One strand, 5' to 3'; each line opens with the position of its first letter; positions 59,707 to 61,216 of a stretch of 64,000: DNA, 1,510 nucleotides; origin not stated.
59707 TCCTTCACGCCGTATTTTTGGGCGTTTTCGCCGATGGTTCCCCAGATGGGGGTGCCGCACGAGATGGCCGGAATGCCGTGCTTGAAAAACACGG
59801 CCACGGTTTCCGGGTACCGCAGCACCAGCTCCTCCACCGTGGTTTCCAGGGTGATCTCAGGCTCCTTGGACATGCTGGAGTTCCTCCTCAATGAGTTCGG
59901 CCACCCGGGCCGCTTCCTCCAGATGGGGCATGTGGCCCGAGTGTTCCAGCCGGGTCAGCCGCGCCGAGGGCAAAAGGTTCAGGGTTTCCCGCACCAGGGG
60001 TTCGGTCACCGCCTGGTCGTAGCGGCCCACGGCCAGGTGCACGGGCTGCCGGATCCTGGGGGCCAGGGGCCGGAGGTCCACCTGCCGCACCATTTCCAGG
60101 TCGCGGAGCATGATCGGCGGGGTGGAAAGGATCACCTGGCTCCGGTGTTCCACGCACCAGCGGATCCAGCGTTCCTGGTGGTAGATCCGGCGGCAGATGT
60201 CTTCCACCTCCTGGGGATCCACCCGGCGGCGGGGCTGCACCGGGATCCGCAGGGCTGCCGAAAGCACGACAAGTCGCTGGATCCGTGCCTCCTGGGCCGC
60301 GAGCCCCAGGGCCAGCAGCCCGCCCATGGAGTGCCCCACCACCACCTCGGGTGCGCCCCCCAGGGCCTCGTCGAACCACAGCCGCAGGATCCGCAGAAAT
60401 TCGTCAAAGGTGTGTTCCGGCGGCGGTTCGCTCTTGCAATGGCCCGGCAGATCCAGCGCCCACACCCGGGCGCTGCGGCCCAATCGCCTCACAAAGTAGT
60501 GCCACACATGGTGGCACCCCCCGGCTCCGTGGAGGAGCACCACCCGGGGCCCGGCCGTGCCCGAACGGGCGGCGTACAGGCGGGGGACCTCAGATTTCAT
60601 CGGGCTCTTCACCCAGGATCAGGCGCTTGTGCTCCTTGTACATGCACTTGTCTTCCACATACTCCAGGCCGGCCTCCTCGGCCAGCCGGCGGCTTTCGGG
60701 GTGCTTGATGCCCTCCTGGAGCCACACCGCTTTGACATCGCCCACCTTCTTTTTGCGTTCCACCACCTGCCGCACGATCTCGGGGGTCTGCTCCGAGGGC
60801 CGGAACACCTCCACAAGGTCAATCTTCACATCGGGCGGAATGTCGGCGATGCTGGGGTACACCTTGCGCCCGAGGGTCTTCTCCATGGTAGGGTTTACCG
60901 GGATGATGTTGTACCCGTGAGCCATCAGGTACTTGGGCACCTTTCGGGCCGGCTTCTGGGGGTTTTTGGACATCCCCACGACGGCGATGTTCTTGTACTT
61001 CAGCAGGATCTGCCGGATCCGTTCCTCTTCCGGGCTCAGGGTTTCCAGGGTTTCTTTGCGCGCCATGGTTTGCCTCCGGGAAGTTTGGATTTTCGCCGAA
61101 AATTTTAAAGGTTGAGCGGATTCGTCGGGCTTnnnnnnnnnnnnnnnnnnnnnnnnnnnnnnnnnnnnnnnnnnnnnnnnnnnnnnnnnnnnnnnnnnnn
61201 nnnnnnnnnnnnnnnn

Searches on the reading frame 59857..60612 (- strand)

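Call 68: search_protein_families(library=pfam, proteins=[window:59857-60612:-], max_evalue=0.00001)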
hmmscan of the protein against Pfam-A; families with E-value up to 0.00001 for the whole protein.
window:59857-60612:- (251 aa): 4 families
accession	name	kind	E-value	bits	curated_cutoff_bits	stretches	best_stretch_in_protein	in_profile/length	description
PF00561.26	Abhydrolase_1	-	1e-29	104.4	25.8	1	22-122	1-110/245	alpha/beta hydrolase fold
PF12697.13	Abhydrolase_6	-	5.7e-25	89.7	26.3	1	24-239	1-216/217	Alpha/beta hydrolase family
PF12146.15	Hydrolase_4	-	3.3e-13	49.9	27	1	23-127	6-117/239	Serine aminopeptidase, S33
PF00975.26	Thioesterase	-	1.5e-08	35.6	26.4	1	23-107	2-86/226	Thioesterase domain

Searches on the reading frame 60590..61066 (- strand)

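Call 68: search_protein_families(library=pfam, proteins=[window:60590-61066:-], max_evalue=0.00001)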
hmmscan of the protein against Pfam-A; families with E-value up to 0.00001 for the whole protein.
window:60590-61066:- (158 aa): 1 family
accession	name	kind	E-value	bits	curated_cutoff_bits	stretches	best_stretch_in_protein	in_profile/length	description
PF13380.12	CoA_binding_2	-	1.6e-38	132.2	22.8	1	25-146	1-115/116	CoA binding domain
